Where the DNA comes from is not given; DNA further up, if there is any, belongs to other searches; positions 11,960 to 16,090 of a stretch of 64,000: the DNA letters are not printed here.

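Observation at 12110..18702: AmmeMemoRadiSam genes welded to a membrane redox / SpeE-like megaprotein in one translationally coupled operon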

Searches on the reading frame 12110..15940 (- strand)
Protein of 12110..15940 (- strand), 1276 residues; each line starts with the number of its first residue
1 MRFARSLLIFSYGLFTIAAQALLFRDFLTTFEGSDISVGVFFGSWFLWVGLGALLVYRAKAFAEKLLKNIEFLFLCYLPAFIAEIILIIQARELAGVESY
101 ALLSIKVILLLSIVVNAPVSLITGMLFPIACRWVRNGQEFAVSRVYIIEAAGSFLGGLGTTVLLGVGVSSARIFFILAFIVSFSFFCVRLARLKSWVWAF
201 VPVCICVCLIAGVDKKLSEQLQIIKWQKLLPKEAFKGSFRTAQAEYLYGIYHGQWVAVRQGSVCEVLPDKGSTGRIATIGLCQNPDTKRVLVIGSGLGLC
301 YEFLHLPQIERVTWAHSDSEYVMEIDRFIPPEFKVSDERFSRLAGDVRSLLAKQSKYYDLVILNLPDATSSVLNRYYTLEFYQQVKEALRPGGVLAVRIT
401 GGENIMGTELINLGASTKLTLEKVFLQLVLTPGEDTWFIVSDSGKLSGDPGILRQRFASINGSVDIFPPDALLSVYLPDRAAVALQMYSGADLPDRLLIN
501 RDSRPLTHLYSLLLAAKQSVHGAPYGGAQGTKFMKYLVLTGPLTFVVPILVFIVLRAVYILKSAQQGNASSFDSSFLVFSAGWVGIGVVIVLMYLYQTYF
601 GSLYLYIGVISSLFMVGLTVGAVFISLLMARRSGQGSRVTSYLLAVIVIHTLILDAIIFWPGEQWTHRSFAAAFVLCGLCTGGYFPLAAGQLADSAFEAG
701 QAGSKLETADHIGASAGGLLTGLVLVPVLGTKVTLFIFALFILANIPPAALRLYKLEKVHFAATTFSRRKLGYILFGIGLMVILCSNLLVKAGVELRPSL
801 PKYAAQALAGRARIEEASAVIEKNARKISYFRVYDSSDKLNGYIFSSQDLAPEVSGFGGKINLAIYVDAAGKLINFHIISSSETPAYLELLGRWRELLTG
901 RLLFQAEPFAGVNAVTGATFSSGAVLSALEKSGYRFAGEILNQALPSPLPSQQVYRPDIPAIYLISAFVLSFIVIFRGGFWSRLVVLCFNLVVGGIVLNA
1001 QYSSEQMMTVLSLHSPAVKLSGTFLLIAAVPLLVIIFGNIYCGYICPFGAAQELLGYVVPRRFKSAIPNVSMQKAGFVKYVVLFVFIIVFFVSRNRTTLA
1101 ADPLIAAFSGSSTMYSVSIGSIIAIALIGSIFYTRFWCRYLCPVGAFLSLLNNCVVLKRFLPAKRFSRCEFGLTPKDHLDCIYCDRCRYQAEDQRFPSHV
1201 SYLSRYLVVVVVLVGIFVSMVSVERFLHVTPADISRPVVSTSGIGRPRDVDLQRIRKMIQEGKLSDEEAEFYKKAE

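Call 9: search_protein_families(library=pfam, proteins=[window:12110-15940:-], max_evalue=0.01)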
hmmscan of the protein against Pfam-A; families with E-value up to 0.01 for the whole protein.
window:12110-15940:- (1276 aa): 3 families
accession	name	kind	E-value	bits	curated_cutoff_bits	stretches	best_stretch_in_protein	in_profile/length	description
PF12801.12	Fer4_5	-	1.6e-14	54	22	2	1024-1064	6-46/48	4Fe-4S binding domain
PF01564.23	Spermine_synth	-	6.7e-11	42.5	22.9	1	275-397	7-130/186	Spermine/spermidine synthase domain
PF04205.19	FMN_bind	-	3.2e-08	34.5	22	1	856-931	1-74/77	FMN-binding domain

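Call 10: search_protein_families(library=ncbifam, proteins=[window:12110-15940:-], max_evalue=0.01)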
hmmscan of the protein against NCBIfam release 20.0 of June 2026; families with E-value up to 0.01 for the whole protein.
window:12110-15940:- (1276 aa): 11 families
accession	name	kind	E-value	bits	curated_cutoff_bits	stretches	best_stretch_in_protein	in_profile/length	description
NF002956.0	PRK03612.1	equivalog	1e-16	60.5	472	2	283-400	296-418/522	polyamine aminopropyltransferase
NF046105.1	TransRegNosR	equivalog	7.4e-15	54.3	1000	1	1024-1153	482-615/680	transcriptional regulator NosR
NF002010.0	PRK00811.1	equivalog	7.8e-14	51.6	260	1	278-398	70-192/287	polyamine aminopropyltransferase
TIGR02163.1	napH_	subfamily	6.8e-10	38.9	213.05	1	987-1158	16-194/255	NapH/MauN family ferredoxin-type protein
TIGR00417.1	speE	equivalog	3.1e-09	36.5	249.55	1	276-398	62-185/271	spermidine synthase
TIGR01947.1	rnfG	subfamily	5.7e-08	33.1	102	1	826-932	66-181/187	RnfABCDGE type electron transport complex subunit G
NF002435.0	PRK01581.1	equivalog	2.4e-07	30.2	537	1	286-395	150-264/374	polyamine aminopropyltransferase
NF007013.0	PRK09477.1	equivalog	7.9e-07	28.4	234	1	1008-1158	60-217/286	quinol dehydrogenase ferredoxin subunit NapH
NF041840.1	rnfG_Methano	equivalog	1.4e-06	28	230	1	818-931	65-179/189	Rnf electron transport complex subunit RnfG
NF003380.0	PRK04457.1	equivalog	0.002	17.2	304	1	284-403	67-184/265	polyamine aminopropyltransferase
NF037959.1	MFS_SpdSyn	subfamily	0.0056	15.5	40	0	330-403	316-389/480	fused MFS/spermidine synthase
